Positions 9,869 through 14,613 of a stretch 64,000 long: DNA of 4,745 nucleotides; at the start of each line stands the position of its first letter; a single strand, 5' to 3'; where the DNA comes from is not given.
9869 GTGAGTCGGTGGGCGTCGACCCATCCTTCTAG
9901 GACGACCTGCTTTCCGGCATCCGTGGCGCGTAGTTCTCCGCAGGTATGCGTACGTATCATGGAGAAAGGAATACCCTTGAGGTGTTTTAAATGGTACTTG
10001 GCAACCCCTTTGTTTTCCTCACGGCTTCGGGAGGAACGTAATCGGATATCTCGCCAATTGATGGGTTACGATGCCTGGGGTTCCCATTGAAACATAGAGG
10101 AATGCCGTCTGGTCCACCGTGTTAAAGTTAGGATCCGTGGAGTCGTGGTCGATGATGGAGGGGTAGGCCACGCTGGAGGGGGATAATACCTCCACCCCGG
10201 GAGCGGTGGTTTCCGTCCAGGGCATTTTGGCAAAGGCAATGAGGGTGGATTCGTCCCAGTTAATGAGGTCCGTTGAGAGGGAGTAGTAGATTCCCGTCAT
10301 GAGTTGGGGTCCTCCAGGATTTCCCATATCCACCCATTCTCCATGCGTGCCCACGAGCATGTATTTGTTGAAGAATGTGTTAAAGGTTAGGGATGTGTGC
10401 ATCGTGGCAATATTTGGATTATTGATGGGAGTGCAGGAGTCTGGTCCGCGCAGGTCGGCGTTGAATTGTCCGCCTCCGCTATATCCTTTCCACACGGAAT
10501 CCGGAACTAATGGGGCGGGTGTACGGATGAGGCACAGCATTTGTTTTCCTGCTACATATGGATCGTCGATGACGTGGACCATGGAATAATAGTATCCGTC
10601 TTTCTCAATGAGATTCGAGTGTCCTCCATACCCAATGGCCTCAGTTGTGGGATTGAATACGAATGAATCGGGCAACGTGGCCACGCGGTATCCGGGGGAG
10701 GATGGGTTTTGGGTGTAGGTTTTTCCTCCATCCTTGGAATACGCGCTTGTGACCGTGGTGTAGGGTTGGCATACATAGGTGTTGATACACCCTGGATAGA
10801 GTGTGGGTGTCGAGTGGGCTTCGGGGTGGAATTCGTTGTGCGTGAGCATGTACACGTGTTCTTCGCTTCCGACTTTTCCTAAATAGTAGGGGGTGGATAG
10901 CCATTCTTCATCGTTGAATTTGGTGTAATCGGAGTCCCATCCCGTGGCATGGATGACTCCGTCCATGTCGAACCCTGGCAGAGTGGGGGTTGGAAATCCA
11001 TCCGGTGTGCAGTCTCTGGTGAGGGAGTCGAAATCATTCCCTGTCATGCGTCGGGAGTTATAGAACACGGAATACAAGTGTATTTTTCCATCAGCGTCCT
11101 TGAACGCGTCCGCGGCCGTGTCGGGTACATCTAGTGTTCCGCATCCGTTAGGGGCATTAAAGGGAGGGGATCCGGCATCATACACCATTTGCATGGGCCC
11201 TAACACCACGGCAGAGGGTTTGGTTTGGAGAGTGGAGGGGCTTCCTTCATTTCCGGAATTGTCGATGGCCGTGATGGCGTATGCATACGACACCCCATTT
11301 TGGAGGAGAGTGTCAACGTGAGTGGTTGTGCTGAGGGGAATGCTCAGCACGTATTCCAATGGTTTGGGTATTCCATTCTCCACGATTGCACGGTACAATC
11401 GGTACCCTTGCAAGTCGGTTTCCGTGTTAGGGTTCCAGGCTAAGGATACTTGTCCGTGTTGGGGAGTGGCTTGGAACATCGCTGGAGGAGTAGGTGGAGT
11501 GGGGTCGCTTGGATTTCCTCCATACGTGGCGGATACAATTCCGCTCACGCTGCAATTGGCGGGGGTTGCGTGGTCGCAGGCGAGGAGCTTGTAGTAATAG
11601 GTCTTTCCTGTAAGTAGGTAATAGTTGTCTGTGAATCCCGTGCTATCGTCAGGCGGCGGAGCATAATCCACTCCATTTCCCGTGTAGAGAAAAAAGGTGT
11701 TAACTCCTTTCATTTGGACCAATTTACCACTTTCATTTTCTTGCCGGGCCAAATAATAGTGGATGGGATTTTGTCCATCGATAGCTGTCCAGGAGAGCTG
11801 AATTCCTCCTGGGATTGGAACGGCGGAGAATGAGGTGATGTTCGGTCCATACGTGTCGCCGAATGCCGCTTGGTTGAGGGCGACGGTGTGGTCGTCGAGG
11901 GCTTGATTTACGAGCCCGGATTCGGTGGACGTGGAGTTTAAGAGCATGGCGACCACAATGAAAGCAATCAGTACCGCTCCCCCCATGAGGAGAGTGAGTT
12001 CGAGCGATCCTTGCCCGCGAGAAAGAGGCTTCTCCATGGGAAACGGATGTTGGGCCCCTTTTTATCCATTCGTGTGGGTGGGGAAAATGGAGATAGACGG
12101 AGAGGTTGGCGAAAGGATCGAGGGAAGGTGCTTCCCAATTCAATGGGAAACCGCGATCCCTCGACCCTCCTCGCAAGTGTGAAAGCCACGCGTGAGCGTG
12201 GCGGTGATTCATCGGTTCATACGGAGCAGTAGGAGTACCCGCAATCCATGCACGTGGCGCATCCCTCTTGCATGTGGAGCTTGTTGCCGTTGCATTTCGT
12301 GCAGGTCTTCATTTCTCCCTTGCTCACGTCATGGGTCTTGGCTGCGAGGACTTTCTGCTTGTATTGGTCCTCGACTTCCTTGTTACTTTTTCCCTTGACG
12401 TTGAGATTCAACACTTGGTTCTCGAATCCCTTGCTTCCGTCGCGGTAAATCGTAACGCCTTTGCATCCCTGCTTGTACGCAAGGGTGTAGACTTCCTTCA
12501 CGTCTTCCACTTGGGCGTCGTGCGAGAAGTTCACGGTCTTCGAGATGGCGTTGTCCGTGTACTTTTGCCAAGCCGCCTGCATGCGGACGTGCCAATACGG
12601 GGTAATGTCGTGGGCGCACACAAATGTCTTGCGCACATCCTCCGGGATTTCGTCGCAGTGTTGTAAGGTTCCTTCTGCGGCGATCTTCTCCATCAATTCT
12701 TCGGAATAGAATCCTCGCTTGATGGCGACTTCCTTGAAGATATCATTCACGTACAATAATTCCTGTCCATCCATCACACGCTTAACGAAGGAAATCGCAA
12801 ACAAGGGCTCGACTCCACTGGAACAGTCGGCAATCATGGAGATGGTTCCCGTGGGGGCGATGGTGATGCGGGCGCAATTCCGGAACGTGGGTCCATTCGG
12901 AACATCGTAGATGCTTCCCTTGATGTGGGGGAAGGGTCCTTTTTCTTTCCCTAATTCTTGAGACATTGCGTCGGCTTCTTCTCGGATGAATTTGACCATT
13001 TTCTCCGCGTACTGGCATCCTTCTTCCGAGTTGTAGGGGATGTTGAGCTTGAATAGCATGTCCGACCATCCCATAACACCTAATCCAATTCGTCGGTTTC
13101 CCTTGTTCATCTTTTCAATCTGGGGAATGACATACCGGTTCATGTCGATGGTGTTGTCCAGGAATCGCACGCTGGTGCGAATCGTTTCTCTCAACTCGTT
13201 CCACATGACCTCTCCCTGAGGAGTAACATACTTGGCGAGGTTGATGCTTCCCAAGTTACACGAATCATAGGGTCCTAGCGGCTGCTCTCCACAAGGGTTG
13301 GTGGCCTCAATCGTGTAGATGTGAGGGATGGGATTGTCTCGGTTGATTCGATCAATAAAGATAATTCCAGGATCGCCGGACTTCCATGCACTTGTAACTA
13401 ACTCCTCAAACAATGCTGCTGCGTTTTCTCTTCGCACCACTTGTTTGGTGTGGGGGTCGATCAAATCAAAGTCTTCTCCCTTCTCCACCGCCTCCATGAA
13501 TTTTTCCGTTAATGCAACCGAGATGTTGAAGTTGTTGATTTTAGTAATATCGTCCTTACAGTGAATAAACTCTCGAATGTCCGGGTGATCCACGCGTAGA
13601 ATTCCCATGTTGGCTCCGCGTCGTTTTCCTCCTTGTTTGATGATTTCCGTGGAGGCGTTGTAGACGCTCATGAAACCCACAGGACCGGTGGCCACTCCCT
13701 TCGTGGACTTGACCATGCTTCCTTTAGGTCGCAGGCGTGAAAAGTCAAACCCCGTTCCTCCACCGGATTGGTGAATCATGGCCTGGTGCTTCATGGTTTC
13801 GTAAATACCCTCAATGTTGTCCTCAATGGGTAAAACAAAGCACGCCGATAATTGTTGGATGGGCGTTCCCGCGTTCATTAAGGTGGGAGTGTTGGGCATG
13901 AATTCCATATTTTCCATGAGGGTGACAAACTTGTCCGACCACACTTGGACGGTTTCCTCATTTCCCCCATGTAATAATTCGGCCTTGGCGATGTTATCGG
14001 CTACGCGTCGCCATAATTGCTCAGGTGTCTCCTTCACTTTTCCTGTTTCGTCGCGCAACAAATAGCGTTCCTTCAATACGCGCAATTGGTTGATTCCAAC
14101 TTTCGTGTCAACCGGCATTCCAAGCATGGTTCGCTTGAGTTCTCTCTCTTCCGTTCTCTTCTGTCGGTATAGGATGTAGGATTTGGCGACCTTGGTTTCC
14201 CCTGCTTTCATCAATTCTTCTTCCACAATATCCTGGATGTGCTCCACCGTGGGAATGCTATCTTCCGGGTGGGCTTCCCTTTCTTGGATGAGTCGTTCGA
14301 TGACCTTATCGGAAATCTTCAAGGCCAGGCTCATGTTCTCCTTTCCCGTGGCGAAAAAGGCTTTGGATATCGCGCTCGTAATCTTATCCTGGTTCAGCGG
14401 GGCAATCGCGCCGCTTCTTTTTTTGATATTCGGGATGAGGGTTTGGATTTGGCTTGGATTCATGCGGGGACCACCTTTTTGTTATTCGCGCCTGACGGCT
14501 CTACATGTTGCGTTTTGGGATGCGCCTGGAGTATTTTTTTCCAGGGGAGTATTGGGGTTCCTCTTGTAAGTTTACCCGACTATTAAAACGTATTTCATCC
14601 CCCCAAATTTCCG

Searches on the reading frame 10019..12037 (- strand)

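Call 74: search_protein_families(library=pfam, proteins=[window:10019-12037:-], max_evalue=0.001)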
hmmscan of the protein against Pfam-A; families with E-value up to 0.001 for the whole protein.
window:10019-12037:- (672 aa): 1 family
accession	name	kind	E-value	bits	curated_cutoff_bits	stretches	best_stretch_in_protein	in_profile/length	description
PF04021.17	Class_IIIsignal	-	4.8e-05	23.6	23.7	1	6-29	1-24/27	Class III signal peptide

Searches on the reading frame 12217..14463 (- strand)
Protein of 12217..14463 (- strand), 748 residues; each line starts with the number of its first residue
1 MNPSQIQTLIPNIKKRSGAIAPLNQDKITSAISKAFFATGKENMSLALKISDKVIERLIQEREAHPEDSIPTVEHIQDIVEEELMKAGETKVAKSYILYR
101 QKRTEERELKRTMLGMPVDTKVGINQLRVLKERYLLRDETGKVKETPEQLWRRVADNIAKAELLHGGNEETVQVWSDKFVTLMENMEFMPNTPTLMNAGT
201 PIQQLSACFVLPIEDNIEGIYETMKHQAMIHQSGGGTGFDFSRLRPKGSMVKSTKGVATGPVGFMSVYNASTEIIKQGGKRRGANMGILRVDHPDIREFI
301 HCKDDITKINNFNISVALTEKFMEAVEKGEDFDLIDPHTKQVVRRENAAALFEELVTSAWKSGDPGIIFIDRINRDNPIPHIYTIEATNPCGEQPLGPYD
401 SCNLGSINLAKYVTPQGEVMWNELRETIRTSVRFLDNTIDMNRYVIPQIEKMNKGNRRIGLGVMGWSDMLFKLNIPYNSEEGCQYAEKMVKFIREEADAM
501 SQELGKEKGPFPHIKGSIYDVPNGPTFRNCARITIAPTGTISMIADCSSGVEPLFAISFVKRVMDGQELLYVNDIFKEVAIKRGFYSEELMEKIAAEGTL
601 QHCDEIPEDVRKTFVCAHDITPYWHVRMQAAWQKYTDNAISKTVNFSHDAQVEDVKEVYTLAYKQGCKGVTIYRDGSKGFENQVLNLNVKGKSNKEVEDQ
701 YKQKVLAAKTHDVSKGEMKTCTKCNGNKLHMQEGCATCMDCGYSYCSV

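Call 74: search_protein_families(library=pfam, proteins=[window:12217-14463:-], max_evalue=0.001)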
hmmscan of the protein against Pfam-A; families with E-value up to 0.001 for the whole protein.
window:12217-14463:- (748 aa): 3 families
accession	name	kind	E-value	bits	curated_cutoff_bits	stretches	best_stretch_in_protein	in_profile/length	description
PF02867.20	Ribonuc_red_lgC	-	6.2e-138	461.1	23.9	2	206-519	1-344/523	Ribonucleotide reductase, barrel domain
PF00317.26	Ribonuc_red_lgN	-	7.1e-24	84.1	28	1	123-201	4-75/77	Ribonucleotide reductase, all-alpha domain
PF03477.21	ATP-cone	-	1.7e-19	70.6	25.8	1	12-105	2-88/88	ATP cone domain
